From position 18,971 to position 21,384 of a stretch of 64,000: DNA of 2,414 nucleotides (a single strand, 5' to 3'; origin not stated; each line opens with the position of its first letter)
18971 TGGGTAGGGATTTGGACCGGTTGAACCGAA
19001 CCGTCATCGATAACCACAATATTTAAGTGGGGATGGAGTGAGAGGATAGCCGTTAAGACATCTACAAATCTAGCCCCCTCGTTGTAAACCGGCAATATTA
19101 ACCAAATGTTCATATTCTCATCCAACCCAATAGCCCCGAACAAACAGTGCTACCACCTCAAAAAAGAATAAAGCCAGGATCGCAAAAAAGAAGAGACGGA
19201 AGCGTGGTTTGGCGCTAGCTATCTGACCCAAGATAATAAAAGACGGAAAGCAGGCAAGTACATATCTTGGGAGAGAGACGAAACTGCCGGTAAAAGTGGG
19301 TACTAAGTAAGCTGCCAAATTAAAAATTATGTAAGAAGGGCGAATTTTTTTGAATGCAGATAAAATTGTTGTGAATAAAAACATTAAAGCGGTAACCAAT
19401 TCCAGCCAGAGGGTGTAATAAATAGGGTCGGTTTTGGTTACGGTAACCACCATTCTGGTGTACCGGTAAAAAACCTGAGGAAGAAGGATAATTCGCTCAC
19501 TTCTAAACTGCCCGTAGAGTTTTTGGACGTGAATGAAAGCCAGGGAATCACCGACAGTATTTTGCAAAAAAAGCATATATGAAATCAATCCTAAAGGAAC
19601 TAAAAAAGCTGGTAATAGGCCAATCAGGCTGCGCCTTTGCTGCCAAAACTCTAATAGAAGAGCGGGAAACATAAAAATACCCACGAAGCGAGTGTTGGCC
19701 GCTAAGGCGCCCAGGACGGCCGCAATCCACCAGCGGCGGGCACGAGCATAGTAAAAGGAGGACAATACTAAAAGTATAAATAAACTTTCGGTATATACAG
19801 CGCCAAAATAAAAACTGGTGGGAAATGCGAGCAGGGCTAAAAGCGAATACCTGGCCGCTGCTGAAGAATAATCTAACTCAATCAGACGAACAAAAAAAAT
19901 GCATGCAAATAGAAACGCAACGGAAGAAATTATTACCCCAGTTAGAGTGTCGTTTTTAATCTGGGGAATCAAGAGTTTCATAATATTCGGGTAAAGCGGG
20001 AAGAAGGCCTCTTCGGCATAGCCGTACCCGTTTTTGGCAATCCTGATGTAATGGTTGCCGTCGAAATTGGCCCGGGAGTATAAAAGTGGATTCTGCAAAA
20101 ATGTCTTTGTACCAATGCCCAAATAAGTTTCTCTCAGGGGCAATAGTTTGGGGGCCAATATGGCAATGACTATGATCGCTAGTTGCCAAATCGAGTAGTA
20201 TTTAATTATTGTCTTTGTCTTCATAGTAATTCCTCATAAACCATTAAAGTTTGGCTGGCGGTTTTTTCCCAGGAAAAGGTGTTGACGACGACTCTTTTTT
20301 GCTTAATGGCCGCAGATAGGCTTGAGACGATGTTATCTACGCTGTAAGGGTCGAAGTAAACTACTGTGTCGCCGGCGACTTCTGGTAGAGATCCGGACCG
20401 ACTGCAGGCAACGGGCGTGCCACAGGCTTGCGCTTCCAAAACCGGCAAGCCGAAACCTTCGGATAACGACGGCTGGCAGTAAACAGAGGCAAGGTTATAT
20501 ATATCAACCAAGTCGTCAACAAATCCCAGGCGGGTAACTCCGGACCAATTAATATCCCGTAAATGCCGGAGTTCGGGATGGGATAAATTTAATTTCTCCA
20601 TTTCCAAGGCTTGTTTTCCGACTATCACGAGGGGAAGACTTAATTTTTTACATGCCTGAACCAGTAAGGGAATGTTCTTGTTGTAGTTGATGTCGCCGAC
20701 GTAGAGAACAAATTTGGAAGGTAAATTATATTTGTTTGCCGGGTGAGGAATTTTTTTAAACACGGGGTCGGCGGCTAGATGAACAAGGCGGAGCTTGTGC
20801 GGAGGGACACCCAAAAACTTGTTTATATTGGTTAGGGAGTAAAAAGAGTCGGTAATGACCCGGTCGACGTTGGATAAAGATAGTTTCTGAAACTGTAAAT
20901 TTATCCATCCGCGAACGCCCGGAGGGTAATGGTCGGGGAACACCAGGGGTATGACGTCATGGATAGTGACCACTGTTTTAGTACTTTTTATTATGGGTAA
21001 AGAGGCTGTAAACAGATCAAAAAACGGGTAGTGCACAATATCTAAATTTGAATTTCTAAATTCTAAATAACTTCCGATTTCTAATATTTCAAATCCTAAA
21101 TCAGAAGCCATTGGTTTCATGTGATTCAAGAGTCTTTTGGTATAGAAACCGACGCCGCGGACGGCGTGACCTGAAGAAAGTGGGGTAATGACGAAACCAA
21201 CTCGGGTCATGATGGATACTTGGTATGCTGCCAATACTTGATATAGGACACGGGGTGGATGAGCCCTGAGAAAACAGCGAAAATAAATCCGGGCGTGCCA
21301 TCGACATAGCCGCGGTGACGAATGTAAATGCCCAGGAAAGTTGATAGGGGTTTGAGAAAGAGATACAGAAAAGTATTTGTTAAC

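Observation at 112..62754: ~60-kb near-unidirectional glycan-assembly super-locus with pervasive start/stop overlaps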

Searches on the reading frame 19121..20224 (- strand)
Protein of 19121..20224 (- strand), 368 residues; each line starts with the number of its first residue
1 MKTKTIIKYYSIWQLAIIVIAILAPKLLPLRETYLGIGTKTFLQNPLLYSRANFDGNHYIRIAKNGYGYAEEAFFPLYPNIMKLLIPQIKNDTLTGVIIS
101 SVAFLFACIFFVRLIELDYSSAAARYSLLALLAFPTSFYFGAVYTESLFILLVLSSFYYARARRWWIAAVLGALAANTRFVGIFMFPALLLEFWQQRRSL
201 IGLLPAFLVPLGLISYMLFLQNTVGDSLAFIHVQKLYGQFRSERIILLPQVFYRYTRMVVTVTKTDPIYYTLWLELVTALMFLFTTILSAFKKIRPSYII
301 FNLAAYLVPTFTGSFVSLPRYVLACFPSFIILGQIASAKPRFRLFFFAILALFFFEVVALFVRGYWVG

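Call 5: search_protein_families(library=pfam, proteins=[window:19121-20224:-])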
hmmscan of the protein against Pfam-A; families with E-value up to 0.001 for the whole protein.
window:19121-20224:- (368 aa): 1 family
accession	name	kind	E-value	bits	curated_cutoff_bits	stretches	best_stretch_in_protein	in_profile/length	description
PF04188.19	Mannosyl_trans2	-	7.6e-08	32.6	22.4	1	47-185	54-205/443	Mannosyltransferase (PIG-V)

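Call 26: search_protein_families(library=ncbifam, max_evalue=0.01, proteins=[window:19121-20224:-])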
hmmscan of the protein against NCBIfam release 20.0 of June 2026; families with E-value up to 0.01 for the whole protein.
window:19121-20224:- (368 aa): 1 family
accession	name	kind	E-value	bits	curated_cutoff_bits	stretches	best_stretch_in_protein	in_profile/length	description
NF046093.1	AZOBR_p60025_fam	subfamily_domain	0.00042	19.6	150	1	77-198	96-216/232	AZOBR_p60025 family cell surface glycopolymer formation protein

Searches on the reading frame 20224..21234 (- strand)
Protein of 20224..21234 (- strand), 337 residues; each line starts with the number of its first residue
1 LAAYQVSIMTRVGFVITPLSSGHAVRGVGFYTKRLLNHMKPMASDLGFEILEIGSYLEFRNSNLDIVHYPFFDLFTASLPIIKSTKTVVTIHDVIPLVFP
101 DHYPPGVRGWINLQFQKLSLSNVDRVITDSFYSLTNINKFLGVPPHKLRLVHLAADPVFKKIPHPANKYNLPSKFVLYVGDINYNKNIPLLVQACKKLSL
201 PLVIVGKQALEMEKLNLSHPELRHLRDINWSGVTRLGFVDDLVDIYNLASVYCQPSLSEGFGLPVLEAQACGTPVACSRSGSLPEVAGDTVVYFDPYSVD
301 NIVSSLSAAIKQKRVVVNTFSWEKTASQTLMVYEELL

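Call 6: search_protein_families(library=pfam, proteins=[window:20224-21234:-])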
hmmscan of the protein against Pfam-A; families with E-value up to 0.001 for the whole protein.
window:20224-21234:- (337 aa): 5 families
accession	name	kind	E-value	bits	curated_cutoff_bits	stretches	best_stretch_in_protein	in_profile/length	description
PF00534.26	Glycos_transf_1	-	4.1e-25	88.7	26.4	1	169-313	11-159/172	Glycosyl transferases group 1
PF13692.12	Glyco_trans_1_4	-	7.4e-22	78.6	27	1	175-309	3-139/142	Glycosyl transferases group 1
PF13439.12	Glyco_transf_4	-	1.4e-08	35.4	28.5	1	58-156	67-167/170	Glycosyltransferase Family 4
PF20706.3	GT4-conflict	-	1.6e-06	27.8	26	1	173-280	197-313/385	Family 4 Glycosyltransferase in conflict systems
PF13579.12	Glyco_trans_4_4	-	0.00033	21.5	29.7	1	82-153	92-157/158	Glycosyl transferase 4-like domain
